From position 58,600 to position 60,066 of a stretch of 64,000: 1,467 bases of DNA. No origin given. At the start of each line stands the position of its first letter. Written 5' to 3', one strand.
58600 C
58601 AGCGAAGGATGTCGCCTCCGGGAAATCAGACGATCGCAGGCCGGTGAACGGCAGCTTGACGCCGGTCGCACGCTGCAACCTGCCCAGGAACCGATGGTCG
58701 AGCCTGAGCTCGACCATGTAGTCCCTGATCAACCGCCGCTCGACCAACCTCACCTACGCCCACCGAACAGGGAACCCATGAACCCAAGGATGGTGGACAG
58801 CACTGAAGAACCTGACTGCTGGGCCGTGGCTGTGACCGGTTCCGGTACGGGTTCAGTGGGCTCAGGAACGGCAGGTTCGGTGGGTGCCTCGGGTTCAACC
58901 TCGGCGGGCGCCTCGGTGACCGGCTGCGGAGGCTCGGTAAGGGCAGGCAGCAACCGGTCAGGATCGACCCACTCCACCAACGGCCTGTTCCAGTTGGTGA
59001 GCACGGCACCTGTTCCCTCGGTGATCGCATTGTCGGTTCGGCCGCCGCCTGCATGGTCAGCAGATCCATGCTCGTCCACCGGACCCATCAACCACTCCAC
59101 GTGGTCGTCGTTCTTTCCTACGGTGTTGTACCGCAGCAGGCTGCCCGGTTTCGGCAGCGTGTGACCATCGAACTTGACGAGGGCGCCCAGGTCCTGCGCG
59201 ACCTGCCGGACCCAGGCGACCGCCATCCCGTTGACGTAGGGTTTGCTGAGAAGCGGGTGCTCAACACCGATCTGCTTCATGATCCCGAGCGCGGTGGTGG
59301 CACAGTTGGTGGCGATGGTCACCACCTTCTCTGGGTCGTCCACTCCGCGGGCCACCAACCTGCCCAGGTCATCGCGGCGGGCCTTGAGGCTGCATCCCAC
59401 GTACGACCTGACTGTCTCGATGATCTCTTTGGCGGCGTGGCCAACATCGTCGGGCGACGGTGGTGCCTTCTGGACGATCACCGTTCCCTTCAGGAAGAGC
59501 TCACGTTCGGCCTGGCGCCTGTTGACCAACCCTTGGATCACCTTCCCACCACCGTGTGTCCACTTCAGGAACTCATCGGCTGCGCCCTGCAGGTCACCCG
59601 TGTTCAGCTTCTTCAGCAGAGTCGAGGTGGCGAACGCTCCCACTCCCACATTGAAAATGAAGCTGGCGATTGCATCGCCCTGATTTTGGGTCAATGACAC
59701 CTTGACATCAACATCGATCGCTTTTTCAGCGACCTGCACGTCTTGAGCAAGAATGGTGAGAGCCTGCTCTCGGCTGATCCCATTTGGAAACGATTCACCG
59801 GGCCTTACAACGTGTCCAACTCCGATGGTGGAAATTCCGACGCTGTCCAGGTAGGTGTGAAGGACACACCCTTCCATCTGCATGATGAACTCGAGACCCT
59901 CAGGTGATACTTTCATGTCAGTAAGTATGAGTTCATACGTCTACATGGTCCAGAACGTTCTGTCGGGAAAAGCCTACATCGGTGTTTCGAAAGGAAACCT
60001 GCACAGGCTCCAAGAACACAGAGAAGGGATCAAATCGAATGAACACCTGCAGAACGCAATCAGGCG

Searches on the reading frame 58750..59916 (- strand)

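Call 73: search_protein_families(library=phrogs, proteins=[window:58750-59916:-], max_evalue=0.001)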
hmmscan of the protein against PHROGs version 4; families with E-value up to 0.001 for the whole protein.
window:58750-59916:- (388 aa): 6 families
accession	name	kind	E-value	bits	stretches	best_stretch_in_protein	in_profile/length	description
phrog_7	-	lysis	1.7e-57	196.2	1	1-195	552-732/873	endolysin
phrog_33083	-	lysis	5.2e-26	92.3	1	1-168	1-165/456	endolysin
phrog_10457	-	lysis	5.7e-22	78.7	1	59-142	11-94/95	endolysin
phrog_7910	-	lysis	1.1e-21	78.2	1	54-145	4-95/96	endolysin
phrog_28234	-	lysis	2.4e-07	31.2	1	47-150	120-228/372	endolysin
phrog_13211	-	tail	7.3e-06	25.3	1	20-113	763-860/887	baseplate hub subunit and tail lysozyme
